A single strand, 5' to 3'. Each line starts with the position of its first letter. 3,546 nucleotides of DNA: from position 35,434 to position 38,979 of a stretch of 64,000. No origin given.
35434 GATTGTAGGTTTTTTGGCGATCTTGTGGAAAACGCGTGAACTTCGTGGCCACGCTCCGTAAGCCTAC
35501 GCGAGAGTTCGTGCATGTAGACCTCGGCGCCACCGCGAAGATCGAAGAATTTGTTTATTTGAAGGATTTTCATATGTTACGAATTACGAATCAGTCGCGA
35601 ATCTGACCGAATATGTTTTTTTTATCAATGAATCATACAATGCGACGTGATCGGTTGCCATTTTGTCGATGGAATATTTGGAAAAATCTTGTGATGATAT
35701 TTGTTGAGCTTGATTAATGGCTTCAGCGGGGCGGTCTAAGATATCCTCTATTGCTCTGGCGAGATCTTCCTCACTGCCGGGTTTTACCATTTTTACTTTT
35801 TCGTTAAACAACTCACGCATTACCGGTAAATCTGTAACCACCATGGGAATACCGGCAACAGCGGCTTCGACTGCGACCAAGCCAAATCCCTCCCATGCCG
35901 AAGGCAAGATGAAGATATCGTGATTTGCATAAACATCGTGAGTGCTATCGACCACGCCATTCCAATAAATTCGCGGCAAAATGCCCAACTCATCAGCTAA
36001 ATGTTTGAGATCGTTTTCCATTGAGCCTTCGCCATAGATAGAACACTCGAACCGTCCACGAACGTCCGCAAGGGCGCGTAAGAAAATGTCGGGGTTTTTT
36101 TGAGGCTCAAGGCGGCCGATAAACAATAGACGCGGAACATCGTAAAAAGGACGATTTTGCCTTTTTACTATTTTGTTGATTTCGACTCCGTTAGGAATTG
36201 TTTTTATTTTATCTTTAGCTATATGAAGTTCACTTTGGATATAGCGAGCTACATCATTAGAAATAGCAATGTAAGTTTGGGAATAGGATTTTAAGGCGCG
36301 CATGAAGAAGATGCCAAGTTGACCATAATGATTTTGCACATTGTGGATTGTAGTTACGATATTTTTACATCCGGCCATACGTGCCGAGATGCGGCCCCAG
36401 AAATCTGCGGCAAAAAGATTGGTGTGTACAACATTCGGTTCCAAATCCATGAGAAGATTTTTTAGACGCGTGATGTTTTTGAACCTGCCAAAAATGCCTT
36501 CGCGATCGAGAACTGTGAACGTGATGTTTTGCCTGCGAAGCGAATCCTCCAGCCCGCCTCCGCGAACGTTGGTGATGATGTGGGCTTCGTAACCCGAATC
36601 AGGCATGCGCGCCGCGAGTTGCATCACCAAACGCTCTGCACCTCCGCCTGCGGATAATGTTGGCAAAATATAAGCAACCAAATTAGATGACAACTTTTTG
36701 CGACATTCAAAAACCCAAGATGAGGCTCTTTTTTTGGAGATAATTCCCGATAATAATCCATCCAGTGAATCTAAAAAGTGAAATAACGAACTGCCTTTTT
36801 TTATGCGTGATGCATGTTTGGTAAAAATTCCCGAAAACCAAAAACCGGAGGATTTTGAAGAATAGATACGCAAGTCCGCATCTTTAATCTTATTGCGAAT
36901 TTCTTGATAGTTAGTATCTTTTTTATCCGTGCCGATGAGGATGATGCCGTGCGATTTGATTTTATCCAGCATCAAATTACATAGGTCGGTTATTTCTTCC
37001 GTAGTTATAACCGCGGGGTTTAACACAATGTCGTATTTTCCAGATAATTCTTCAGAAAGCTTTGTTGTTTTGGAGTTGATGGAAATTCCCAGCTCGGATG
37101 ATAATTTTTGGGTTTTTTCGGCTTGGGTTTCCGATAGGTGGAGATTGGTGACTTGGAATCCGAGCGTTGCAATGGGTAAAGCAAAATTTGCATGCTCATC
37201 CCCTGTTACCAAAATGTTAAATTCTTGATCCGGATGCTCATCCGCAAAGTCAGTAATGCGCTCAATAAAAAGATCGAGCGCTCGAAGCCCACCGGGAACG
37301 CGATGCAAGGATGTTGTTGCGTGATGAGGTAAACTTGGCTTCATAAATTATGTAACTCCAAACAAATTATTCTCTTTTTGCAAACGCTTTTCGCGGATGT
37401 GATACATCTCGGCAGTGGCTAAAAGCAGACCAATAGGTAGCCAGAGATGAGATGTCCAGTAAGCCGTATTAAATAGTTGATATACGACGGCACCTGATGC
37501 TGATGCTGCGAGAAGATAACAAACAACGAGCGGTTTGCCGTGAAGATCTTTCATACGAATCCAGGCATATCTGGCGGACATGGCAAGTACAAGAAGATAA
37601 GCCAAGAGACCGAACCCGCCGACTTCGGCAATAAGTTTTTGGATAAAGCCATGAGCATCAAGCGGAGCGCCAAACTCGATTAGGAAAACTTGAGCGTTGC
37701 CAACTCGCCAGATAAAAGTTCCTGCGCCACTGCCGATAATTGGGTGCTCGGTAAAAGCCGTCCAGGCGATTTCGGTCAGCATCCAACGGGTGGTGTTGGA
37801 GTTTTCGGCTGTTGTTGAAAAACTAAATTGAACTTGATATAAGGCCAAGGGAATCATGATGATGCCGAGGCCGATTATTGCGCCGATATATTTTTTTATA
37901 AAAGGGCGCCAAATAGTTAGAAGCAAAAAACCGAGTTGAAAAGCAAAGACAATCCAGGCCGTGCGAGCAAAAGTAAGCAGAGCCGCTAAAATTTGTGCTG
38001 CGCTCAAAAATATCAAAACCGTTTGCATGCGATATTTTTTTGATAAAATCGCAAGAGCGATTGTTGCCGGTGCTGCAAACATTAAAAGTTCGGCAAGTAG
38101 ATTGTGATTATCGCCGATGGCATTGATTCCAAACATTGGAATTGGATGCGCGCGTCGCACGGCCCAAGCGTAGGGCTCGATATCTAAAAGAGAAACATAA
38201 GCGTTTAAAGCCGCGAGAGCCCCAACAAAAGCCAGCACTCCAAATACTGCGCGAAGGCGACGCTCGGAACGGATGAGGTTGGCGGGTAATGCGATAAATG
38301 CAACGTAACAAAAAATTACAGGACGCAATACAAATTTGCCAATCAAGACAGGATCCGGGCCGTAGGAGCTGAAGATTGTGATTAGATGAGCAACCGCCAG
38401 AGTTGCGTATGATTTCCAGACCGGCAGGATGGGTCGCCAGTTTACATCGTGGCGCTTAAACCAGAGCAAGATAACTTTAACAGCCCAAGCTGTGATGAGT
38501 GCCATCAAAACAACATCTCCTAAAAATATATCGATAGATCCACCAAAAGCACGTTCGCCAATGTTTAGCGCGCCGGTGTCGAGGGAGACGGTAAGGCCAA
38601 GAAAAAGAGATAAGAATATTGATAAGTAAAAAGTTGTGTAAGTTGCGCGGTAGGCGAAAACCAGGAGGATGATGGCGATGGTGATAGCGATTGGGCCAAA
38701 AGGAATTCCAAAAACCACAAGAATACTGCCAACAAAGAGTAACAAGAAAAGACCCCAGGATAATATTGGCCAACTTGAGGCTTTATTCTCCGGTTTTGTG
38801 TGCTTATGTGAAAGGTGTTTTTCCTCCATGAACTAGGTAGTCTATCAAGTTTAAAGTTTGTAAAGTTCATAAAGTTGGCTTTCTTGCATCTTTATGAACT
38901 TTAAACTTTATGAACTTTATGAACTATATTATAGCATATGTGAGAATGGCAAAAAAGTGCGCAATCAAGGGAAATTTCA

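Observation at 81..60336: Window-wide short-period (mostly 7-nt) degenerate tandem repeats organised as mismatched inverted arms at gene boundaries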

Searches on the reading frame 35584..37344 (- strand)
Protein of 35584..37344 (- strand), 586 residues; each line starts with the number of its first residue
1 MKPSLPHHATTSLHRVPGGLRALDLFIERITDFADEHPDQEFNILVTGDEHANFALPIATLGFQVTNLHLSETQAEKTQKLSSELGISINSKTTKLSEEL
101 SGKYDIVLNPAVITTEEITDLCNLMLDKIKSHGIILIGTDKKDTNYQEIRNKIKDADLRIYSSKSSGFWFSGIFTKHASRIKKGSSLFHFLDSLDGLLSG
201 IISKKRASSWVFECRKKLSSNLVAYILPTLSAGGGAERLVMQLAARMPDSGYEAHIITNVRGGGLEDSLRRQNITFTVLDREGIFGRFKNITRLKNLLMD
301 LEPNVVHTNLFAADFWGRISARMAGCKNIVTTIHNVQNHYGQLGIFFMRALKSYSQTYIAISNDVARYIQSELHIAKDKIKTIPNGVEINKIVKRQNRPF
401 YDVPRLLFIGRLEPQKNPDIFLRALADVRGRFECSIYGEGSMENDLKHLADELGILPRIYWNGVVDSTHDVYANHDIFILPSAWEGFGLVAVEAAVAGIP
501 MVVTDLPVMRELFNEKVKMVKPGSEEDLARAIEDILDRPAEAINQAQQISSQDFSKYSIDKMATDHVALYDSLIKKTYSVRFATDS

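Call 5: search_protein_families(library=pfam, proteins=[window:35584-37344:-])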
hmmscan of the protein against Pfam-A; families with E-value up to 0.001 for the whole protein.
window:35584-37344:- (586 aa): 8 families
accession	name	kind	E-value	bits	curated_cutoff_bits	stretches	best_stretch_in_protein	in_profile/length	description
PF00534.26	Glycos_transf_1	-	6.6e-31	107.6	26.4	1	396-541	8-160/172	Glycosyl transferases group 1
PF13692.12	Glyco_trans_1_4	-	3e-29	102.6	27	1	404-537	2-141/142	Glycosyl transferases group 1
PF13439.12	Glyco_transf_4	-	9.3e-25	88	28.5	1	234-390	2-169/170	Glycosyltransferase Family 4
PF20706.3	GT4-conflict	-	1.2e-14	54.6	26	1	358-552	150-371/385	Family 4 Glycosyltransferase in conflict systems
PF13579.12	Glyco_trans_4_4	-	3.2e-13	50.8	29.7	1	234-386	1-158/158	Glycosyl transferase 4-like domain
PF13477.12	Glyco_trans_4_2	-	2.1e-07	31.6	23.4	1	237-339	10-114/139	Glycosyl transferase 4-like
PF16994.11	Glyco_trans_4_5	-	3.6e-05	24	26.6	0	235-281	16-60/172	Glycosyl-transferase family 4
PF13524.12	Glyco_trans_1_2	-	0.00018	21.9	25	1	421-552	5-128/144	Glycosyl transferase-like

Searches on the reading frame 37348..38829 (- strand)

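Call 5: search_protein_families(library=pfam, proteins=[window:37348-38829:-])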
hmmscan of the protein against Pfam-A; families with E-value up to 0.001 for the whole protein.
window:37348-38829:- (493 aa): 1 family
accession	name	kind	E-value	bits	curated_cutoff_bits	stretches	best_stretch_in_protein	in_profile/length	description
PF04932.20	Wzy_C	-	4.4e-10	40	31.7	1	276-412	3-149/149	O-Antigen ligase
